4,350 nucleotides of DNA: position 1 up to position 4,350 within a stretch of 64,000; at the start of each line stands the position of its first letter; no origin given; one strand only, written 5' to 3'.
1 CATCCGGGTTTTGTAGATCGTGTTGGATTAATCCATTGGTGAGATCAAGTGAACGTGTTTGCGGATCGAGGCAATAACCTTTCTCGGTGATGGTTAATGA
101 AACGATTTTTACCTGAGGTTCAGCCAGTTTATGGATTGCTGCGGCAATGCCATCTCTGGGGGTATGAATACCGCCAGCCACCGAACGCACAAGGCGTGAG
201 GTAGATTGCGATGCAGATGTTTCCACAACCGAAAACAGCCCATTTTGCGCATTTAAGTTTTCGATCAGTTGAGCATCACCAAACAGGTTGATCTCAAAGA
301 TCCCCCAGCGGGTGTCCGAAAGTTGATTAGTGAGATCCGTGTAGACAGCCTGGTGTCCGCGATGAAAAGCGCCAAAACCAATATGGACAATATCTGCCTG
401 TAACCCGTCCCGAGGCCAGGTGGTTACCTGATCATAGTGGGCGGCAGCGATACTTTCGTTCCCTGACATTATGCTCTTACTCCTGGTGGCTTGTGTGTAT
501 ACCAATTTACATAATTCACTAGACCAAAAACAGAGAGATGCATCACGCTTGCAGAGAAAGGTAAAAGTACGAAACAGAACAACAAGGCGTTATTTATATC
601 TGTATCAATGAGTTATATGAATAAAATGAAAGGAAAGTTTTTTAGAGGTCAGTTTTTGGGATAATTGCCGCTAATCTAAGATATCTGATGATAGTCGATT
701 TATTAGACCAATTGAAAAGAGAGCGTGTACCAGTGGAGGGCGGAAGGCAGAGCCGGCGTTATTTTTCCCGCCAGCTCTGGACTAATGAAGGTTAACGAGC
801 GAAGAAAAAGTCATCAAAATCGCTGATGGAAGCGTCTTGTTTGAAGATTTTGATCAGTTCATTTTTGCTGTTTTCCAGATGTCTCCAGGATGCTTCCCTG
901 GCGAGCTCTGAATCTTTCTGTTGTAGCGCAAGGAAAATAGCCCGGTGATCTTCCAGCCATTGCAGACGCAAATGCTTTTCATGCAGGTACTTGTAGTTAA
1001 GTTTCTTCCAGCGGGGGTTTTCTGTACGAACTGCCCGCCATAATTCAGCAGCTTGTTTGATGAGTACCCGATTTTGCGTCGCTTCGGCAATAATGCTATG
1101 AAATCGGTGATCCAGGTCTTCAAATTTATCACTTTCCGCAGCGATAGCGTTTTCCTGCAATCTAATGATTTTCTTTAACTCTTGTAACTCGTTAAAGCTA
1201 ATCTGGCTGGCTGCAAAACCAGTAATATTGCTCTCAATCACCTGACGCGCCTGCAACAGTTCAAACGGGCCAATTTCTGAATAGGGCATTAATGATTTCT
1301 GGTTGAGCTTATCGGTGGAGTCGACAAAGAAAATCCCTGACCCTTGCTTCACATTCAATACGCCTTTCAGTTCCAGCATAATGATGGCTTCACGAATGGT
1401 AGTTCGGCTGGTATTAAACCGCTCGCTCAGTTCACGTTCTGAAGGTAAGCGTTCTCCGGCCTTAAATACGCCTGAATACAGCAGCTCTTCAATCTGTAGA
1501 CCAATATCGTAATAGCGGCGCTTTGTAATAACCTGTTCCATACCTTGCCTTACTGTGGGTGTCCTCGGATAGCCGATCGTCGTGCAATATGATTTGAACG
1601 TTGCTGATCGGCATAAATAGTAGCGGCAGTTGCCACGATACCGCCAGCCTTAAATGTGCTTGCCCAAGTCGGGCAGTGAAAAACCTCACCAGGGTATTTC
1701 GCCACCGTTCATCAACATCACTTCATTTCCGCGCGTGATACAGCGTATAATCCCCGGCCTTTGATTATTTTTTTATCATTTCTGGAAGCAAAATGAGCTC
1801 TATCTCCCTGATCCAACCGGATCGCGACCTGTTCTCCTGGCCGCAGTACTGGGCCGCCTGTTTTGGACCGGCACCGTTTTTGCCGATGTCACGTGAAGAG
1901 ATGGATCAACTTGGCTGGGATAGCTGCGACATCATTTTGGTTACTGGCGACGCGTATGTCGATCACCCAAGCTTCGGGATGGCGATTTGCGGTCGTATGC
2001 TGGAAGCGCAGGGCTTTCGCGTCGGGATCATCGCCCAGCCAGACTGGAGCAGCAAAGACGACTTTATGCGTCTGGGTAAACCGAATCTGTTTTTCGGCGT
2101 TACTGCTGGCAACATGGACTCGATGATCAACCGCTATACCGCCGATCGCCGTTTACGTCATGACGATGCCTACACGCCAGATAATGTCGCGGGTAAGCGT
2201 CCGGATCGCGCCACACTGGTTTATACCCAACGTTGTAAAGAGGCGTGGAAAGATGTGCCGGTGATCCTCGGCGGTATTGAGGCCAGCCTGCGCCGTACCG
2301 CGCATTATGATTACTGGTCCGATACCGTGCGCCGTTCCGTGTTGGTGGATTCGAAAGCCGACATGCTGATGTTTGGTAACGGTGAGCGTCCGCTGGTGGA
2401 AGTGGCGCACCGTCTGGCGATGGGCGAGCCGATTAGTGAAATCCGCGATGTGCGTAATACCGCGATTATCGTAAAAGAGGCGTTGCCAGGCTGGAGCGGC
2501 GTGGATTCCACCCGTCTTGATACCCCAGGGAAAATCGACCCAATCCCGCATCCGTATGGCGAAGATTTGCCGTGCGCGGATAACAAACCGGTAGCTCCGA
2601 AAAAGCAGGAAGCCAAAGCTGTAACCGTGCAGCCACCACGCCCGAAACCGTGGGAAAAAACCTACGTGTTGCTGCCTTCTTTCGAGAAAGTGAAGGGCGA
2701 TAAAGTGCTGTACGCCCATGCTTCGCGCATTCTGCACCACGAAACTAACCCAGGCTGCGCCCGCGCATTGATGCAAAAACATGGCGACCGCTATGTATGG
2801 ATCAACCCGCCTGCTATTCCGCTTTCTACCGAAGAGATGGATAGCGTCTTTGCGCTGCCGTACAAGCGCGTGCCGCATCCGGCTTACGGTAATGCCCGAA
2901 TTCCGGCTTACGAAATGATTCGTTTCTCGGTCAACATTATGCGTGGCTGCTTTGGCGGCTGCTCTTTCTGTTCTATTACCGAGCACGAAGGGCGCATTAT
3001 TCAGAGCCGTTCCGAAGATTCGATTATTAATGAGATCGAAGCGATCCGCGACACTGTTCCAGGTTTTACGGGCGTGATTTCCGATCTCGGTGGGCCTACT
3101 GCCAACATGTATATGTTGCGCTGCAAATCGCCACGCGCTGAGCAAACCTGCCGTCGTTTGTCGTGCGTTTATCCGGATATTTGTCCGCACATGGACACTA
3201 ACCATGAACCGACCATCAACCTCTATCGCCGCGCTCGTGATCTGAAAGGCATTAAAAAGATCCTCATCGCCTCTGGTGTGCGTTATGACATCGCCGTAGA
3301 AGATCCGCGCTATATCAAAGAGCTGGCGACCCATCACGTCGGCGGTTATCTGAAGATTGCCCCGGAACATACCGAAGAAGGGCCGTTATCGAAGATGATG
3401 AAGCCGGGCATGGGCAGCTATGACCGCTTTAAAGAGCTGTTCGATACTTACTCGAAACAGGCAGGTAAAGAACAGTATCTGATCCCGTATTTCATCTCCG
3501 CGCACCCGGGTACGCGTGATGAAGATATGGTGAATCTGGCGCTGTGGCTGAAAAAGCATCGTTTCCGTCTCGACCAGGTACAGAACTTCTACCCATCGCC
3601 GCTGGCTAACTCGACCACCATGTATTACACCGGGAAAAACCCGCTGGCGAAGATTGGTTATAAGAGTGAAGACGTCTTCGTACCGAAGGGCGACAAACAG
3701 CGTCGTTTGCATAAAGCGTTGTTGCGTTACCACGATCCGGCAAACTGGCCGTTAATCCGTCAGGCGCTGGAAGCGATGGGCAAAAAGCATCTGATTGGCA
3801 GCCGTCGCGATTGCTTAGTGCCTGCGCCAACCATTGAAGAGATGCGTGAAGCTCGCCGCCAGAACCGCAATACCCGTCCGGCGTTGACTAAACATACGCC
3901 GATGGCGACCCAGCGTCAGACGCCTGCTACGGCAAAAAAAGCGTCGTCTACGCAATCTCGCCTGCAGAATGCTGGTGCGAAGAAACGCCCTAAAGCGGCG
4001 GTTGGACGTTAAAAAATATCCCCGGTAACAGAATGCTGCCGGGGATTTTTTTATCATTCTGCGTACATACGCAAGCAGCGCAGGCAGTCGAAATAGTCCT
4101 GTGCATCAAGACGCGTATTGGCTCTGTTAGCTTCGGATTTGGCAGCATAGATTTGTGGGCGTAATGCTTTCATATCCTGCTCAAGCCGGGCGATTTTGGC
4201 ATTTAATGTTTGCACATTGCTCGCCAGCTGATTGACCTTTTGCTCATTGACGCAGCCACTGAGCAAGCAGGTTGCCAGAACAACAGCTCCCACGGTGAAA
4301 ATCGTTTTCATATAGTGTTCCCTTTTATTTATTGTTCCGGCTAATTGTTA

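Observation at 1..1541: UxuB-like dehydrogenase and UxuR-like GntR regulator upstream of ygiQ where ftsP is expected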

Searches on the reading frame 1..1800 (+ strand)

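Call 11: search_protein_families(proteins=[L001:18997-20469:-, L001:17984-19000:-, L001:16963-17973:-, L001:15907-16890:-, L003:10784-11266:-, L001:14068-15372:-], library=ncbifam, max_evalue=0.00001)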
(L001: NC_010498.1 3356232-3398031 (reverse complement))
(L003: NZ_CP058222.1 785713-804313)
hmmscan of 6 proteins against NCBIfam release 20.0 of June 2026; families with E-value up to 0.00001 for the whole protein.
L001:18997-20469:- (490 aa): 13 families
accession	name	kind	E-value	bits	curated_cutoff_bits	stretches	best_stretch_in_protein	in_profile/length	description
NF011611.0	PRK15037.1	subfamily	7.7e-152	506.2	603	1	16-483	14-485/486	fructuronate reductase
NF043014.1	DArabDhDalD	equivalog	4.6e-93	312.4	600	1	28-473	2-448/452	D-arabinitol 4-dehydrogenase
NF002969.0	PRK03643.1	subfamily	7.5e-46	156.8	359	1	26-484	17-481/482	tagaturonate reductase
NF002653.0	PRK02318.2-6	equivalog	4.5e-26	91.8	404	1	166-407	102-333/387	mannitol-1-phosphate 5-dehydrogenase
NF002647.0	PRK02318.1-3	equivalog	6.3e-18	65.2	357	1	167-433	104-361/384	mannitol-1-phosphate 5-dehydrogenase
NF002652.0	PRK02318.2-5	equivalog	7.1e-18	64.8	356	1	168-413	104-335/377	mannitol-1-phosphate 5-dehydrogenase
NF002649.0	PRK02318.2-1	equivalog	1.3e-17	63.8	422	1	162-378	97-300/386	mannitol-1-phosphate 5-dehydrogenase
NF002646.0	PRK02318.1-2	equivalog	2.8e-15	56.3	368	1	165-433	99-350/382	mannitol-1-phosphate 5-dehydrogenase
NF002648.0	PRK02318.1-4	equivalog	1.4e-12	47.6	719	1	165-433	99-350/382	mannitol-1-phosphate 5-dehydrogenase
NF002650.0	PRK02318.2-2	equivalog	2.8e-12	46.4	359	1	204-410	137-337/388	mannitol-1-phosphate 5-dehydrogenase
NF002645.0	PRK02318.1-1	equivalog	2.1e-11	43.6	389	1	214-377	138-288/368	mannitol-1-phosphate 5-dehydrogenase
NF046057.1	bifunc_MtlD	equivalog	5.2e-09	35.1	800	1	280-429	507-658/683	bifunctional mannitol-1-phosphate dehydrogenase/phosphatase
NF002651.0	PRK02318.2-4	equivalog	2.3e-06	27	269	1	218-380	138-286/368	mannitol-1-phosphate 5-dehydrogenase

L001:17984-19000:- (338 aa): 23 families
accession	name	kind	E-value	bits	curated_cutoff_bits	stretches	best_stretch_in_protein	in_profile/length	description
NF007489.0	PRK10083.1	equivalog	4.1e-58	196.9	376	1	1-337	1-336/339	Zn-dependent oxidoreductase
NF003808.0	PRK05396.1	equivalog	1.2e-48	165.8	380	1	12-268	13-272/341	L-threonine 3-dehydrogenase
TIGR00692.1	tdh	equivalog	4.5e-47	160.7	458.35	1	13-269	12-271/340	L-threonine 3-dehydrogenase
NF041097.1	keto_inos_dh_IolM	equivalog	3.6e-45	154.3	450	1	12-325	40-378/389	scyllo-inosose 3-dehydrogenase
NF010344.0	PRK13771.1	subfamily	3.1e-40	138.2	349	1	1-315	1-313/334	putative alcohol dehydrogenase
NF007375.0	PRK09880.1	equivalog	1.1e-37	129.6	469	1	14-319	18-325/344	L-idonate 5-dehydrogenase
NF007642.0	PRK10309.1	equivalog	3.7e-36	125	550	1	1-279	1-283/347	galactitol-1-phosphate 5-dehydrogenase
NF041172.1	AcrlCoa_red_Thmprot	equivalog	1.9e-34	119.1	500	1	1-311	1-310/334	acryloyl-CoA reductase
TIGR03366.1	HpnZ_proposed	hypoth_equivalog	8.7e-33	113.8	328.1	1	21-259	2-253/315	putative phosphonate catabolism associated alcohol dehydrogenase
NF006940.0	PRK09422.1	equivalog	3.4e-26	92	344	1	1-323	1-324/338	alcohol dehydrogenase AdhP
TIGR02822.1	adh_fam_2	subfamily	5.1e-26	91.5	283.5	1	9-232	12-240/329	zinc-binding alcohol dehydrogenase family protein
TIGR03989.1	Rxyl_3153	subfamily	1.3e-25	90.4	440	2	115-338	139-370/370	NDMA-dependent alcohol dehydrogenase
TIGR03201.1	dearomat_had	equivalog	1.1e-24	87.2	338.65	1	9-265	7-278/349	6-hydroxycyclohex-1-ene-1-carbonyl-CoA dehydrogenase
TIGR02824.1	quinone_pig3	subfamily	2.5e-23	82.6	296.8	2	108-263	85-242/325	putative NAD(P)H quinone oxidoreductase, PIG3 family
NF047908.1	AldhRedAhr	equivalog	6.4e-23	81.2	470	1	13-305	17-306/335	NADPH-dependent aldehyde reductase Ahr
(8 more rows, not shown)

L001:16963-17973:- (336 aa): 5 families
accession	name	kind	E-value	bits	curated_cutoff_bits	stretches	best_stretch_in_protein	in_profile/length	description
NF011599.0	PRK15025.1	equivalog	9.7e-102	340.7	356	1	5-334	2-332/349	ureidoglycolate dehydrogenase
TIGR03175.1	AllD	equivalog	6.2e-95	318.3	496.2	1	5-334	2-332/349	ureidoglycolate dehydrogenase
NF040650.1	sulfolac_dhydr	equivalog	4.7e-70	236.5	500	1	6-333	3-326/339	L-sulfolactate dehydrogenase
NF007504.0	PRK10098.1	equivalog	3.3e-54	184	336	1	6-333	7-337/360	malate/lactate/ureidoglycolate dehydrogenase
NF009750.0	PRK13260.1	equivalog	2e-36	125.8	316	1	6-331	3-327/332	3-dehydro-L-gulonate 2-dehydrogenase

L001:15907-16890:- (327 aa): 2 families
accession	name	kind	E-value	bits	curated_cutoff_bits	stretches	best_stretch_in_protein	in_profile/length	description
NF037995.1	TRAP_S1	subfamily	6.3e-71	238.9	50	1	31-298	1-267/271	TRAP transporter substrate-binding protein DctP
TIGR00787.1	dctP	subfamily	2.7e-65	220.4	175.05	1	32-270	1-240/257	DctP family TRAP transporter solute-binding subunit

L003:10784-11266:- (160 aa): 1 family
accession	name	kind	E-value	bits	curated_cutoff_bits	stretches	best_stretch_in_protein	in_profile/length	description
NF007374.1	PRK09877.1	equivalog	1e-07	32.4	260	1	9-144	2-134/157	2,3-diketo-L-gulonate TRAP transporter small permease YiaM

L001:14068-15372:- (434 aa): 3 families
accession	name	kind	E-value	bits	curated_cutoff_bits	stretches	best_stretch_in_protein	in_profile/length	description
TIGR00786.1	dctM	subfamily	1.1e-153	511.7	268.45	1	23-429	1-405/405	TRAP transporter large permease subunit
NF011634.1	PRK15060.1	equivalog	5e-86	289.4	800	1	9-425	3-417/425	2,3-diketo-L-gulonate TRAP transporter large permease YiaN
TIGR02123.1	TRAP_fused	subfamily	2.3e-20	72.9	320.65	1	66-426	170-536/615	TRAP transporter fused permease subunit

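Call 12: search_solved_structures(query=L001:15907-16890:-, max_evalue=1e-20)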
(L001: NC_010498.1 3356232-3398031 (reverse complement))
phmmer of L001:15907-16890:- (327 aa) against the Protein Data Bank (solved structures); distinct sequences matched with E-value up to 1e-20: 69 (the best 60 are shown).
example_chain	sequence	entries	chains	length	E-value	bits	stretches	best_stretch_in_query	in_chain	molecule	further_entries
4ovr_A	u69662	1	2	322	3e-68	233.5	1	39-312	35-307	TRAP dicarboxylate transporter, DctP subunit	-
4x8r_A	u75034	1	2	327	4.7e-66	226.3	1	26-314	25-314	TRAP dicarboxylate transporter, DctP subunit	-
4n8y_A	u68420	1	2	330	8.1e-60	205.8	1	38-315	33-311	Putative TRAP-type C4-dicarboxylate transport system, binding periplasmic protein (DctP su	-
4n91_A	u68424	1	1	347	6.1e-59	202.9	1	12-314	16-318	TRAP dicarboxylate transporter, DctP subunit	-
4mhf_A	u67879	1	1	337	1.1e-58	202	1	33-312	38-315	TRAP dicarboxylate transporter, DctP subunit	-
4mij_A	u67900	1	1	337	1.1e-58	202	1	33-312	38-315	TRAP dicarboxylate transporter, DctP subunit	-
4n15_A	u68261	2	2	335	1.2e-58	201.9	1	39-312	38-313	TRAP dicarboxylate transporter, DctP subunit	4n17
4ln5_A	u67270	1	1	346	1.4e-58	201.8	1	39-312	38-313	TRAP dicarboxylate transporter, DctP subunit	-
4ng7_A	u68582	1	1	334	5.8e-55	189.9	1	3-314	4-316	TRAP periplasmic solute binding protein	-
4xfe_A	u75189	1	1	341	7.6e-54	186.2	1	48-325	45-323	TRAP dicarboxylate transporter subunit DctP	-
4p1l_A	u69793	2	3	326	1.6e-51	178.6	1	40-313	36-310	TRAP dicarboxylate transporter, DctP subunit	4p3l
4ovq_A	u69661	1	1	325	1.5e-50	175.4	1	53-316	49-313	TRAP dicarboxylate ABC transporter, substrate-binding protein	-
4x04_A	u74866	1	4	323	4e-50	174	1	45-313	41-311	solute binding protein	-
4pf8_A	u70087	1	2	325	7.1e-46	160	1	45-316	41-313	TRAP-T family transporter, DctP (Periplasmic binding) subunit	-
4p47_A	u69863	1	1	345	6.5e-43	150.3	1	17-314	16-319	TRAP dicarboxylate transporter, DctP subunit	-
4pbq_A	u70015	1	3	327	9.9e-29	103.8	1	26-313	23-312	Putative TRAP PERIPLASMIC SOLUTE BINDING PROTEIN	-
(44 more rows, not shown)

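Call 55: find_homologous_proteins(query=L001:15907-16890:-, max_evalue=1e-60)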
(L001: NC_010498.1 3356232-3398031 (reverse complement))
Query L001:15907-16890:- (327 aa): 4447 proteins with E <= 1e-60 among 7927 candidates; the best 120 are listed.
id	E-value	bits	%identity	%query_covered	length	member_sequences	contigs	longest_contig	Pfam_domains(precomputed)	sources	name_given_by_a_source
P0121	1.9e-187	640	94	100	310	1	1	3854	PF03480.19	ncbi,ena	-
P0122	1.1e-184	630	93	100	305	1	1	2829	PF03480.19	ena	-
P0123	2.9e-183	626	99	89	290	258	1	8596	PF03480.19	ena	-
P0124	9.6e-178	608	84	100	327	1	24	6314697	PF03480.19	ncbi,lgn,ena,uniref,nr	ncbi:TRAP transporter substrate-binding protein [Klebsiella huaxiensis]|uniref:Solute-binding protei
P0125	1.6e-177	607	84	100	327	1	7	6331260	PF03480.19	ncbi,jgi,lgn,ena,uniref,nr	ncbi:TRAP transporter substrate-binding protein [Klebsiella sp. RHBSTW-00484]|uniref:TRAP transporte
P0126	1.6e-177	607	86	97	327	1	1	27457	PF03480.19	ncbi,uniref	ncbi:TRAP transporter substrate-binding protein [Klebsiella huaxiensis]|uniref:TRAP transporter subs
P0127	3.3e-177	606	84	100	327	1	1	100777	PF03480.19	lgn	-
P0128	4.5e-177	605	85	100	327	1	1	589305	PF03480.19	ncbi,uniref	ncbi:TRAP transporter substrate-binding protein [Pseudocitrobacter cyperus]|uniref:TRAP transporter 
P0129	5.8e-176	602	83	100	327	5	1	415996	PF03480.19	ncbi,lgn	ncbi:TRAP transporter substrate-binding protein [Salmonella enterica subsp. enterica]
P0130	5.9e-176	602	83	100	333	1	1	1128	PF03480.19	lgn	-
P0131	1.4e-175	601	83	100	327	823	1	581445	PF03480.19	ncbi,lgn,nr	ncbi:TRAP transporter substrate-binding protein [Salmonella enterica subsp. enterica serovar Berta]|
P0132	8.2e-175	598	82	100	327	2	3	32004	PF03480.19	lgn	-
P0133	4.0e-174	596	83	100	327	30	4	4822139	PF03480.19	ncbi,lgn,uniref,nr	ncbi:TRAP transporter substrate-binding protein [Salmonella enterica]|uniref:C4-dicarboxylate ABC tr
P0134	5.2e-174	595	82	100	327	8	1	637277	PF03480.19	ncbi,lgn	ncbi:TRAP transporter substrate-binding protein [Klebsiella spallanzanii]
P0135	3.5e-173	593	83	98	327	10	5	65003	PF03480.19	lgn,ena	-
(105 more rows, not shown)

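Call 56: find_encoding_contigs(protein=P0133, flank=8000, max_places=1)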
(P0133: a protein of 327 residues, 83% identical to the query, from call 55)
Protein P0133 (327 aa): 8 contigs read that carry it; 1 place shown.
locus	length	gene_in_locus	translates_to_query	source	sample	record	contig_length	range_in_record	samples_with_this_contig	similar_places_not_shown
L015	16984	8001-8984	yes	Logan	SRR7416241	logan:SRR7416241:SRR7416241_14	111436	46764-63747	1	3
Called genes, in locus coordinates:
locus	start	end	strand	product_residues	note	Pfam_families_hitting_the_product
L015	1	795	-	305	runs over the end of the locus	PF06719:AraC_N, PF00165:HTH_AraC, PF12833:HTH_18, PF00165:HTH_AraC (weak)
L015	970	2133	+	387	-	PF00465:Fe-ADH, PF13685:Fe-ADH_2 (weak), PF25137:ADH_Fe_C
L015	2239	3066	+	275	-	PF00248:Aldo_ket_red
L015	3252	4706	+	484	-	PF00939:Na_sulph_symp, PF03600:CitMHS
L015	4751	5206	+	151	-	PF11969:DcpS_C (weak), PF01230:HIT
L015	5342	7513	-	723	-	PF08497:Radical_SAM_N, PF04055:Radical_SAM, PF11842:DUF3362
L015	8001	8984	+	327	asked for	PF03480:DctP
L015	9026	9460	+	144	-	PF04290:DctQ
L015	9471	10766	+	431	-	PF06808:DctM, PF03600:CitMHS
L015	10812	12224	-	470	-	PF07732:Cu-oxidase_3, PF07731:Cu-oxidase_2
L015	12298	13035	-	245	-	PF01553:Acyltransferase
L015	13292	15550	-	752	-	PF00521:DNA_topoisoIV, PF03989:DNA_gyraseA_C (faint)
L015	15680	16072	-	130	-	PF04076:BOF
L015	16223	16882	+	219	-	PF00072:Response_reg, PF00486:Trans_reg_C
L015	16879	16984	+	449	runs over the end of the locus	PF26769:HAMP_PhoQ, PF00512:HisKA, PF02518:HATPase_c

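Call 61: search_solved_structures(query=L001:16963-17973:-, max_evalue=1e-25)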
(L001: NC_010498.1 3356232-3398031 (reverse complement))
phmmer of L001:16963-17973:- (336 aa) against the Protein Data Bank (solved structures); distinct sequences matched with E-value up to 1e-25: 11.
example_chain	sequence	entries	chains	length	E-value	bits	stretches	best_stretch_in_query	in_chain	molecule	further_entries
4h8a_A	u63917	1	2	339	3.8e-77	263.3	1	6-334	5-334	Ureidoglycolate dehydrogenase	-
4fjs_A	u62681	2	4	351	4.3e-77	263.1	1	6-334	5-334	Ureidoglycolate dehydrogenase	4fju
1xrh_A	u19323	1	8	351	4.3e-77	263.1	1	6-334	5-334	Ureidoglycolate Dehydrogenase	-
1vbi_A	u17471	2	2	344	3.2e-61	210.9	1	18-329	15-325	Type 2 malate/lactate dehydrogenase | malate/L-lactate dehydrogenase family protein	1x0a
2x06_A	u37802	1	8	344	4.3e-54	187.5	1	7-334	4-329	L-SULFOLACTATE DEHYDROGENASE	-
1z2i_A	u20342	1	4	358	2.2e-48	168.7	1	20-326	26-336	malate dehydrogenase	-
1v9n_A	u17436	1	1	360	1.5e-46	162.7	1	6-327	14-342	Malate dehydrogenase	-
3uoe_A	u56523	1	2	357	7.1e-43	150.6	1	11-333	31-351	Dehydrogenase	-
1wtj_A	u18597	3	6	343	1.2e-40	143.3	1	28-297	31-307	ureidoglycolate dehydrogenase | delta1-piperideine-2-carboxylate reductase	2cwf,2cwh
2g8y_A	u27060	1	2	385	9.6e-32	114.1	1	11-331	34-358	Malate/L-lactate dehydrogenases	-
3i0p_A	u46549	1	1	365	1.3e-30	110.3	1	4-326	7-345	Malate dehydrogenase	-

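Call 86: search_solved_structures(query=L001:17984-19000:-, max_evalue=1e-40)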
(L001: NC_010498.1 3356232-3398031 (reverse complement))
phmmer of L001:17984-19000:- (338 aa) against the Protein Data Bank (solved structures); distinct sequences matched with E-value up to 1e-40: 3.
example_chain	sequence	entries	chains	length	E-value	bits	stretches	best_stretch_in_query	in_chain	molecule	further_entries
4ilk_A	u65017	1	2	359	1.5e-47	165.5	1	1-338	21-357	Starvation sensing protein rspB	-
5vm2_A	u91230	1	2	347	5.8e-44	153.7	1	4-337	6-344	Alcohol dehydrogenase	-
1e3j_A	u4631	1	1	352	1.9e-41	145.5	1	14-314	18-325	NADP(H)-DEPENDENT KETOSE REDUCTASE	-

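Call 87: search_solved_structures(query=L001:18997-20469:-, max_evalue=1e-30)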
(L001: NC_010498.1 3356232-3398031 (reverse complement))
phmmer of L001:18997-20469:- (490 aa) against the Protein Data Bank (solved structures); distinct sequences matched with E-value up to 1e-30: 4.
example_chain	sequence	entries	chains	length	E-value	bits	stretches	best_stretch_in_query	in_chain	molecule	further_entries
4im7_A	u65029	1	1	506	3.7e-141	474.6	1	16-483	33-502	Hypothetical oxidoreductase ydfI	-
1lj8_A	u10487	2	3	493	1.5e-92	314.3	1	25-486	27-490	mannitol dehydrogenase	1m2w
7rk4_A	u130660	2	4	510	1.8e-83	284.3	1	14-485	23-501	Mannitol 2-dehydrogenase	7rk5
5itg_A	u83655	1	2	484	1.9e-75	257.9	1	16-425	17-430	Sorbitol dehydrogenase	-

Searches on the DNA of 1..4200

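Call 91: search_rna_families(source=window, start=1, end=4200, threshold=evalue, max_evalue=0.1)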
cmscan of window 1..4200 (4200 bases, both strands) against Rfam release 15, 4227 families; matches with E-value up to 0.1: 0.
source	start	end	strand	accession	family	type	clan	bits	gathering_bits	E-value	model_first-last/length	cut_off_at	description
